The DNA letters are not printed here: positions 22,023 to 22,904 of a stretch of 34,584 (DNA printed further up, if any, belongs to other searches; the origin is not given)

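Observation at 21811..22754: Unrecognised convergent gene pair (85/113 aa and 193 aa) at the head of the accessory island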

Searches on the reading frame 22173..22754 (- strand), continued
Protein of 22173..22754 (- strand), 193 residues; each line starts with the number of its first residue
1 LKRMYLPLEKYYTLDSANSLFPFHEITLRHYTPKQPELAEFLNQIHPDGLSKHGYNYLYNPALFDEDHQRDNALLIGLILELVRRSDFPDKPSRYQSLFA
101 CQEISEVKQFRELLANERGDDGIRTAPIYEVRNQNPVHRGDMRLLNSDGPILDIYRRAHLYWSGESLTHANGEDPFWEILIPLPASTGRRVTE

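Call 50: search_dna_similar(query=window:22173-22754:-, collection=phages, mode=protein, max_rows=40, max_evalue=0.001)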
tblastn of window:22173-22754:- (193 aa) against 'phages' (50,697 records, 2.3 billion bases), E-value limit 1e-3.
Records with a match: 12; places in all: 12; records where one place covers at least 80% of the query: 6.
Best place of each record, by identity: 60-80% 1; <60% 11.
By first word of the organism name: Gordonia 7; Streptococcus 4; Klebsiella 1.
By host as written in the record: Gordonia terrae 3612 6; Klebsiella pneumoniae 1; Gordonia terrae CAG3 1; Streptococcus urinalis FB127-CNA-2 1; Streptococcus urinalis 2285-97 1; Streptococcus urinalis SRR536860 1; Streptococcus dysgalactiae ERR109289 1.
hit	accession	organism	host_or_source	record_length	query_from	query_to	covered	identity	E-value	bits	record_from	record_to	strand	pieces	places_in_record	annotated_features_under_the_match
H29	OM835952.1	Klebsiella phage KP12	Klebsiella pneumoniae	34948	3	193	99%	63.4%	3e-72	242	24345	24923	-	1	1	hypothetical protein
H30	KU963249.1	Gordonia phage Yeezy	Gordonia terrae 3612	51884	10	191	94%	28.1%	2e-11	67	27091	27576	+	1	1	32: hypothetical protein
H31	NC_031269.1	Gordonia phage Yeezy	Gordonia terrae 3612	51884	10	191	94%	28.1%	2e-11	67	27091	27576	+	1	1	32: hypothetical protein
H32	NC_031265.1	Gordonia phage Guacamole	Gordonia terrae 3612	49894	11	191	94%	27.7%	5e-10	64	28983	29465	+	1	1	33: hypothetical protein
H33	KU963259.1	Gordonia phage Guacamole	Gordonia terrae 3612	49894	11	191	94%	27.7%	5e-10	64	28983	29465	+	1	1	33: hypothetical protein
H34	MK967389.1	Gordonia phage JasperJr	Gordonia terrae CAG3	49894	11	191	94%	27.7%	5e-10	64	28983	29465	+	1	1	33: hypothetical protein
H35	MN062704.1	Gordonia phage JuJu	Gordonia terrae 3612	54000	47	192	76%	31.8%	3e-10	64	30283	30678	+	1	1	39: hypothetical protein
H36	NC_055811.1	Gordonia phage JuJu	Gordonia terrae 3612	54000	47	192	76%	31.8%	3e-10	64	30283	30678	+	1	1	39: hypothetical protein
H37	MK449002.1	Streptococcus phage Javan642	Streptococcus urinalis FB127-CNA-2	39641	37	165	67%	31.4%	4e-6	52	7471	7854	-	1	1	hypothetical protein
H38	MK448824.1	Streptococcus phage Javan637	Streptococcus urinalis 2285-97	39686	37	165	67%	31.4%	4e-6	52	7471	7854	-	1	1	hypothetical protein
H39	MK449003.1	Streptococcus phage Javan648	Streptococcus urinalis SRR536860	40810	37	165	67%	31.4%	4e-6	52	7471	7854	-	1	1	hypothetical protein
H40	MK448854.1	Streptococcus phage Javan146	Streptococcus dysgalactiae ERR109289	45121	35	164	67%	30.9%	3e-7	56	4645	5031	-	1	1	hypothetical protein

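Call 52: get_annotated_region(hit=H29, flank=2500)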
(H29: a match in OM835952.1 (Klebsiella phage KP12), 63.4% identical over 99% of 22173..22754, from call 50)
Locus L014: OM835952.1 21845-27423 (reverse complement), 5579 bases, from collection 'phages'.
description: Klebsiella phage KP12 clone KP12_2, partial sequence.
organism: Klebsiella phage KP12 (NCBI taxid 2923374)
taxonomy: Viruses; Duplodnaviria; Heunggongvirae; Uroviricota; Caudoviricetes; Vequintavirinae
host: Klebsiella pneumoniae; source: sewage; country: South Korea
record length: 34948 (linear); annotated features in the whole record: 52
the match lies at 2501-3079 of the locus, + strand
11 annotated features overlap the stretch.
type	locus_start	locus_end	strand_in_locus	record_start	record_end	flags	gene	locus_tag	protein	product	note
CDS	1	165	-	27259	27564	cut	-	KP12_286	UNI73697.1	transcriptional regulator, IclR family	KP12.peg.286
CDS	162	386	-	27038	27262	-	-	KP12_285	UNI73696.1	hypothetical protein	KP12.peg.285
CDS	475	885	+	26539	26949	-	-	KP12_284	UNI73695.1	hypothetical protein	KP12.peg.284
CDS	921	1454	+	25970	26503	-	-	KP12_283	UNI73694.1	hypothetical protein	KP12.peg.283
CDS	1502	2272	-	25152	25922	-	-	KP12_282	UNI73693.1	methyl-directed repair DNA adenine methylase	KP12.peg.282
CDS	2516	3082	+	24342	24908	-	-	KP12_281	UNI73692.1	hypothetical protein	KP12.peg.281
CDS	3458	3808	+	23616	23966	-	-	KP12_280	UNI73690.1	putative holin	KP12.peg.280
CDS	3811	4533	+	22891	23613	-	-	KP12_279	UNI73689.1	lysin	KP12.peg.279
CDS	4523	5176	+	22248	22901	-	-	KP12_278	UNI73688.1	putative lipoprotein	KP12.peg.278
CDS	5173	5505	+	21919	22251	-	-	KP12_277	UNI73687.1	putative membrane protein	KP12.peg.277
CDS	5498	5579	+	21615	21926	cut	-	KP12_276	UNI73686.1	hypothetical protein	KP12.peg.276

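Call 53: get_annotated_region(hit=H30, flank=3500)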
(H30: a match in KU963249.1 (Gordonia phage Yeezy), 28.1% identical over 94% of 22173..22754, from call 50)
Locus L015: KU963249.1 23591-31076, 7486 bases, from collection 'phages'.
description: Gordonia phage Yeezy, complete genome.
organism: Gordonia phage Yeezy (NCBI taxid 1821565)
taxonomy: Viruses; Duplodnaviria; Heunggongvirae; Uroviricota; Caudoviricetes; Nymbaxtervirinae; Baxterfoxvirus; Baxtervirus yeezy
host: Gordonia terrae 3612; source: soil; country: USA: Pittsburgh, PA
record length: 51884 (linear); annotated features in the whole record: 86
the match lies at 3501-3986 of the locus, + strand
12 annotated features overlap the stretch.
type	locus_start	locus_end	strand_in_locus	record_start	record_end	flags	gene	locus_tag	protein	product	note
CDS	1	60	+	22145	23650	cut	28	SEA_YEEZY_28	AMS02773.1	minor tail protein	-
CDS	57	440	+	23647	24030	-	29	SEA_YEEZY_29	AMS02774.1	hypothetical protein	-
CDS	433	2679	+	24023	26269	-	30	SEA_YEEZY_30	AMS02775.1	minor tail protein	-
CDS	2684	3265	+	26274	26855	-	31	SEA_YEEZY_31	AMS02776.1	hypothetical protein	-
CDS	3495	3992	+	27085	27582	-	32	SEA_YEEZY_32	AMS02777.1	hypothetical protein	-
CDS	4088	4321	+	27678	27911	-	33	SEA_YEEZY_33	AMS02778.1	hypothetical protein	-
CDS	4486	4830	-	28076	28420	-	34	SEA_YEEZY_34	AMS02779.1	hypothetical protein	-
CDS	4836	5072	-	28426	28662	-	35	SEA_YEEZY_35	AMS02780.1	hypothetical protein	-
CDS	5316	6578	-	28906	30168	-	36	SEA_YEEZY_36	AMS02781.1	tyrosine integrase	Integrase (Y-int)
CDS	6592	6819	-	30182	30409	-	37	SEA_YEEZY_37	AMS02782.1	helix-turn-helix DNA binding protein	Helix-turn-helix DNA binding protein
CDS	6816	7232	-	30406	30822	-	38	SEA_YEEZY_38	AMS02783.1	hypothetical protein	-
CDS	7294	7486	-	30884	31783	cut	39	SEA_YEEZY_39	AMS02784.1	immunity repressor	-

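Call 54: get_annotated_region(hit=H37, flank=3500)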
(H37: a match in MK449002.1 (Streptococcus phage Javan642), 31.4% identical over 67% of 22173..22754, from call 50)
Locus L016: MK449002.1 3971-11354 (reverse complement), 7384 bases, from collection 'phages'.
description: Streptococcus phage Javan642, complete genome.
organism: Streptococcus phage Javan642 (NCBI taxid 2548297)
taxonomy: Viruses; Duplodnaviria; Heunggongvirae; Uroviricota; Caudoviricetes; Aliceevansviridae
host: Streptococcus urinalis FB127-CNA-2; source: -; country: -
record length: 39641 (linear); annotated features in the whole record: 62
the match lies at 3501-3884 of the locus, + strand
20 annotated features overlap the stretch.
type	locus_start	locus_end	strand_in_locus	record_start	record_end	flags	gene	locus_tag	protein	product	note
CDS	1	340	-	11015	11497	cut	-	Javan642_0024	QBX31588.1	hypothetical protein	-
CDS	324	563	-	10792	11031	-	-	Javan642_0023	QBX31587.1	hypothetical protein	-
CDS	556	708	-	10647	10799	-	-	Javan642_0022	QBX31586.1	hypothetical protein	-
CDS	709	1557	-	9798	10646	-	-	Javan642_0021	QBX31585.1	DNA replication protein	DNA replication protein DnaC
CDS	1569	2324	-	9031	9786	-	-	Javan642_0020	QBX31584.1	putative replication protein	-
CDS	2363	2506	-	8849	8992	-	-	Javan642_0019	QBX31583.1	hypothetical protein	-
CDS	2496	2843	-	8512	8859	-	-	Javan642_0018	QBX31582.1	hypothetical protein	-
CDS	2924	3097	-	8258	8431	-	-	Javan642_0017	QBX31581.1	hypothetical protein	-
CDS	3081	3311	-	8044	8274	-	-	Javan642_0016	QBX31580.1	hypothetical protein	-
CDS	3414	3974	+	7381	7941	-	-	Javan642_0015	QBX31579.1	hypothetical protein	-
CDS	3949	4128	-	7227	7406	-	-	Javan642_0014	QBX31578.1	hypothetical protein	-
CDS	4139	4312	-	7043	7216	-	-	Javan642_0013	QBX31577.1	hypothetical protein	-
CDS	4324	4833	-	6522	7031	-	-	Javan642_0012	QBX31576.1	antirepressor protein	-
CDS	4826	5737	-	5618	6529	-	-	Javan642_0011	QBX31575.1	hypothetical protein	-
CDS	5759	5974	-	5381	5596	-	-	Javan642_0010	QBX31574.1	transcriptional regulation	-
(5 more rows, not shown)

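Call 61: search_protein_families(library=ncbifam, proteins=[window:22173-22754:-], max_evalue=0.1)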
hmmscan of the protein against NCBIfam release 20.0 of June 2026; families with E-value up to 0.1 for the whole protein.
window:22173-22754:- (193 aa): 0 families

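Call 63: search_protein_representatives(alignment_id=A1)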
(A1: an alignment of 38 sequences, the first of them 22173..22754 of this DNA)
Query: 38 sequences, 182 profile positions. Proteins with E-value up to 0.001 (for the whole library): 3083; up to 1e-10: 1128; up to 1e-30: 196. The best 150 are listed.
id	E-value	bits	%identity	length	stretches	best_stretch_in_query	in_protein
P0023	3.3e-64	232.3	-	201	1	2-181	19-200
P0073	1.8e-57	210.3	-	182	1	3-181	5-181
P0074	3.1e-52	193.3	-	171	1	1-181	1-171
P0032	8.2e-49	182.1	-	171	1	1-181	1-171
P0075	4.8e-48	179.6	-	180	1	1-180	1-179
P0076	9.3e-48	178.7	-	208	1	1-177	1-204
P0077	5.5e-47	176.2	-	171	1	3-180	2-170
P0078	6.1e-47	176.0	-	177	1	3-181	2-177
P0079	1.1e-46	175.2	-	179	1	3-181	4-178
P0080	6.4e-46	172.7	-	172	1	1-180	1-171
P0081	8.3e-46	172.3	-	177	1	1-180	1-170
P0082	1.2e-45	171.8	-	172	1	2-180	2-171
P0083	9.5e-45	168.9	-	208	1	2-181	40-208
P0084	7.8e-44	165.9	-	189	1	2-180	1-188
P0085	1.2e-43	165.3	-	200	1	3-181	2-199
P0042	1.5e-41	158.5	-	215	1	2-181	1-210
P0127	4.4e-38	147.2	-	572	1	2-181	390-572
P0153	1.6e-35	138.8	-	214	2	85-181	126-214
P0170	6.0e-35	136.9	-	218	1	1-180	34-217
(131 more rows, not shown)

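Call 66: search_protein_families(library=pfam, proteins=[P0127, P0153, P0083, P0170], max_evalue=0.01)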
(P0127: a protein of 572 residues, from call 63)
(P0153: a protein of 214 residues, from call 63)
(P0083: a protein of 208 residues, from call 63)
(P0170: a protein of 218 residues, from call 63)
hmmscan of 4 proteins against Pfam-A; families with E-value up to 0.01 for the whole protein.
P0127 (572 aa): 4 families
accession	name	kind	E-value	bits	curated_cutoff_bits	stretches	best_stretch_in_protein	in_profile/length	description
PF12770.12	CHAT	-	1.7e-28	100.4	24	1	51-323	2-269/289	CHAT domain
PF10386.15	DUF2441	-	0.0004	20.8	25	1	466-511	53-98/141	Protein of unknown function (DUF2441)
PF01364.23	Peptidase_C25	-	0.002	17.9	23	1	189-320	220-345/374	Peptidase family C25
PF14538.11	Raptor_N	-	0.0027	18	27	1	189-237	80-128/151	Raptor N-terminal CASPase like domain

P0153 (214 aa): 0 families

P0083 (208 aa): 1 family
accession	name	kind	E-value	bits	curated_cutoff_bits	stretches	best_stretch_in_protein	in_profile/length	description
PF10386.15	DUF2441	-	1.3e-07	32.1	25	1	64-183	18-140/141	Protein of unknown function (DUF2441)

P0170 (218 aa): 1 family
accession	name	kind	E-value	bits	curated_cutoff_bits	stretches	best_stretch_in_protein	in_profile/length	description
PF10386.15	DUF2441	-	1.2e-05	25.7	25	1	114-152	54-92/141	Protein of unknown function (DUF2441)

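Call 72: find_encoding_contigs(protein=P0042, flank=5000, max_places=2)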
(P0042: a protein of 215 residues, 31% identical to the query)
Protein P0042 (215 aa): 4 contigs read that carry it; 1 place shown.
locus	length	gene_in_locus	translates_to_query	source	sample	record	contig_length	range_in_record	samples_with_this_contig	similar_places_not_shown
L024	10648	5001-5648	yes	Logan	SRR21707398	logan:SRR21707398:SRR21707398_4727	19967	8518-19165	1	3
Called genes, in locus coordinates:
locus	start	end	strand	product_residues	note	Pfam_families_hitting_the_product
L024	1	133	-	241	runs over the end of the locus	-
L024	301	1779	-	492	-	PF02195:ParB_N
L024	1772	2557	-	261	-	PF00142:Fer4_NifH (faint), PF01656:CbiA, PF13614:AAA_31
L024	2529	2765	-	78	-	-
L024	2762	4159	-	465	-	PF00772:DnaB, PF13481:AAA_25, PF03796:DnaB_C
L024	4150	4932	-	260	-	-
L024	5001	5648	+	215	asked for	PF10386:DUF2441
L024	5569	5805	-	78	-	-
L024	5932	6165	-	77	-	-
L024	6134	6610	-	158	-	PF01381:HTH_3 (weak), PF13560:HTH_31 (weak)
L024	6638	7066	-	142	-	-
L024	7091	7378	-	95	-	-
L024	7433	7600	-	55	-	-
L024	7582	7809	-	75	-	PF13560:HTH_31, PF01381:HTH_3, PF12844:HTH_19, PF13443:HTH_26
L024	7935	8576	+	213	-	PF01381:HTH_3, PF12844:HTH_19, PF13560:HTH_31 (weak), PF00717:Peptidase_S24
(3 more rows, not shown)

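Call 73: find_encoding_contigs(protein=P0027, flank=5000, max_places=2)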
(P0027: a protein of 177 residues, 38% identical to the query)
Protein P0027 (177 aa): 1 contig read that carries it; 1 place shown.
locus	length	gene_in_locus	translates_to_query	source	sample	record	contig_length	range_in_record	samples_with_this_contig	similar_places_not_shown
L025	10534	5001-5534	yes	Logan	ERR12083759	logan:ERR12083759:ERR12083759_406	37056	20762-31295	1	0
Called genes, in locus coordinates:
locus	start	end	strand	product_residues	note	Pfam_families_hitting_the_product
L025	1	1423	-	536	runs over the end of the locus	-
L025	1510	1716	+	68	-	PF07411:DUF1508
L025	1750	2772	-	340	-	PF03592:Terminase_2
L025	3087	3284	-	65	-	-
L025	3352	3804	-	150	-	PF03245:Phage_lysis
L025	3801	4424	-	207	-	PF00182:Glyco_hydro_19 (faint)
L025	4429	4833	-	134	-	PF05106:Phage_holin_3_1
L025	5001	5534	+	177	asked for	PF10386:DUF2441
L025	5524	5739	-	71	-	-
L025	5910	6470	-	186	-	PF06576:DUF1133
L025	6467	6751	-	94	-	PF07102:YbcO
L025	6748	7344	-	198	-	PF07105:DUF1367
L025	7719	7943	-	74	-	-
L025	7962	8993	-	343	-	PF06114:Peptidase_M78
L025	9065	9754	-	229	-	-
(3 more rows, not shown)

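Call 74: find_encoding_contigs(protein=P0038, flank=5000, max_places=2)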
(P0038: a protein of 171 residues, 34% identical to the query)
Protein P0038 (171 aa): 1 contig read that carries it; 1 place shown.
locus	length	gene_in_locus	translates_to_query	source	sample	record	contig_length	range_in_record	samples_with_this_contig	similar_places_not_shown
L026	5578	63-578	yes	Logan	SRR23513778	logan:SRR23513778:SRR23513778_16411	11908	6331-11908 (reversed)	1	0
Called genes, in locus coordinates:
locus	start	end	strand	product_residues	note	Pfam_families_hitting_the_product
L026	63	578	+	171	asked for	PF10386:DUF2441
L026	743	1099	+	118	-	-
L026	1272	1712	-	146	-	PF10828:DUF2570 (weak)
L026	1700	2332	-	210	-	PF00182:Glyco_hydro_19 (faint)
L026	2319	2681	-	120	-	PF05106:Phage_holin_3_1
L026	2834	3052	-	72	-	-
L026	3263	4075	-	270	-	PF03589:Antiterm, PF00684:DnaJ_CXXCXGXG (weak), PF03589:Antiterm, PF27659:CHP02642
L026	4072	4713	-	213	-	PF05766:NinG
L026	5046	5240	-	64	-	PF06322:Phage_NinH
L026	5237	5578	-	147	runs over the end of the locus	PF05772:NinB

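Call 78: fold_search(model_id=the predicted structure, library=pdb)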
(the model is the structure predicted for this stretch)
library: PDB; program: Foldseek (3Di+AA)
matches with E <= 10: 82; with E <= 0.001: 2
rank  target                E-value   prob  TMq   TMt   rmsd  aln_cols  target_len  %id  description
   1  2aua_B                4.8e-08  1.00  0.60  0.56   9.1       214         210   20  Structure of BC2332: A Protein of Unknown Function from Bacillus cereus (released 2005-10-11)
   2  2aua_A                1.1e-07  1.00  0.56  0.55   9.8       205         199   19  Structure of BC2332: A Protein of Unknown Function from Bacillus cereus (released 2005-10-11)
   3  7sky_A                9.3e-02  0.54  0.33  0.35   9.8       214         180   13  Pertussis toxin S1 bound to NAD+ (released 2022-04-13)
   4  7u6z_A                1.3e-01  0.33  0.25  0.28  10.0       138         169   16  Pertussis toxin E129D NAD (released 2022-04-13)
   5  7ski_A                1.7e-01  0.47  0.32  0.34   9.8       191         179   12  Pertussis toxin in complex with PJ34 (released 2022-04-13)
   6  9e3h_A                1.8e-01  0.44  0.32  0.29   8.8       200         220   13  Cryo EM structure of pertussis toxin in complex with neutralizing Fab PERT-61 (released 2025-10-29)
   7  7skk_A                1.8e-01  0.30  0.28  0.29  11.8       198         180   11  pertussis toxin in complex with ADPR and Nicotinamide (released 2022-04-13)
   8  7u6z_B                2.1e-01  0.38  0.31  0.35  11.1       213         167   13  Pertussis toxin E129D NAD (released 2022-04-13)
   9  7sky_C                2.4e-01  0.28  0.23  0.25  10.2       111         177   14  Pertussis toxin S1 bound to NAD+ (released 2022-04-13)
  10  1prt_A                2.7e-01  0.25  0.30  0.26  12.2       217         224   12  THE CRYSTAL STRUCTURE OF PERTUSSIS TOXIN (released 1995-01-26)
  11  6ro0_G                3.4e-01  0.21  0.30  0.27  10.6       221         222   14  CRYSTAL STRUCTURE OF GENETICALLY DETOXIFIED PERTUSSIS TOXIN GDPT. (released 2020-06-03)
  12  7skk_D                3.9e-01  0.23  0.32  0.34  11.0       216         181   12  pertussis toxin in complex with ADPR and Nicotinamide (released 2022-04-13)
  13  7sne_A                4.6e-01  0.16  0.24  0.26   9.4       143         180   15  Pertussis toxin S1 subunit bound to BaAD (released 2022-04-13)
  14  6ro0_A                5.9e-01  0.11  0.22  0.20  10.0       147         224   18  CRYSTAL STRUCTURE OF GENETICALLY DETOXIFIED PERTUSSIS TOXIN GDPT. (released 2020-06-03)
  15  2a5d_B                7.0e-01  0.23  0.26  0.27  11.0       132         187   11  Structural basis for the activation of cholera toxin by human ARF6-GTP (released 2005-08-16)
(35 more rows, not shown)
